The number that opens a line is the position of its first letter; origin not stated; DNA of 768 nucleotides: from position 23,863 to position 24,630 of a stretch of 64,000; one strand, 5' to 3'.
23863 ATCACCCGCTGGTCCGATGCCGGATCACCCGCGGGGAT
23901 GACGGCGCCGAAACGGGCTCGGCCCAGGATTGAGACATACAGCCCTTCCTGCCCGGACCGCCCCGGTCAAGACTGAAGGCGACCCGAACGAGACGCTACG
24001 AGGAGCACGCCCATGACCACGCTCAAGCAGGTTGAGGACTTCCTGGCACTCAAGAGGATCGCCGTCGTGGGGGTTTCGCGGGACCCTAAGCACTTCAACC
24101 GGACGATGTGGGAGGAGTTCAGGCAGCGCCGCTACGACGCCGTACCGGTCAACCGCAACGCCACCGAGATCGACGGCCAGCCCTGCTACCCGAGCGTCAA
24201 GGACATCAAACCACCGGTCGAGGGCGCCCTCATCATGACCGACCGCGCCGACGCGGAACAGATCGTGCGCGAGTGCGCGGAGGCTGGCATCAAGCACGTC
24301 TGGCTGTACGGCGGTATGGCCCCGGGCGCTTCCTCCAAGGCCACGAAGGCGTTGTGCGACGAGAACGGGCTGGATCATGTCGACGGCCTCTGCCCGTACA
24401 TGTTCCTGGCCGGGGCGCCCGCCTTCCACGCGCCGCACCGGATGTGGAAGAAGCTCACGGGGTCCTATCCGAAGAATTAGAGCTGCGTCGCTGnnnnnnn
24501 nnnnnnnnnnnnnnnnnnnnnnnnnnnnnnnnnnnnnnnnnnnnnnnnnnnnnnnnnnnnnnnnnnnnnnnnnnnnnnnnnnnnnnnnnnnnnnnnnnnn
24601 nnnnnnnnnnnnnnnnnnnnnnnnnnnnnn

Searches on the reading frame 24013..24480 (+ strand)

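Call 3: search_protein_families(library=pfam, proteins=[window:24013-24480:+], max_evalue=0.1)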
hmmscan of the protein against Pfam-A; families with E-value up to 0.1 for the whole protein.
window:24013-24480:+ (155 aa): 2 families
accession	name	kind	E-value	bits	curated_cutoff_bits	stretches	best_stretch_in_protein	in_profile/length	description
PF13380.12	CoA_binding_2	-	4.6e-24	85.5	22.8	1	14-130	1-113/116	CoA binding domain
PF02629.25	CoA_binding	-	6e-09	37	22.3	1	14-98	4-93/97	CoA binding domain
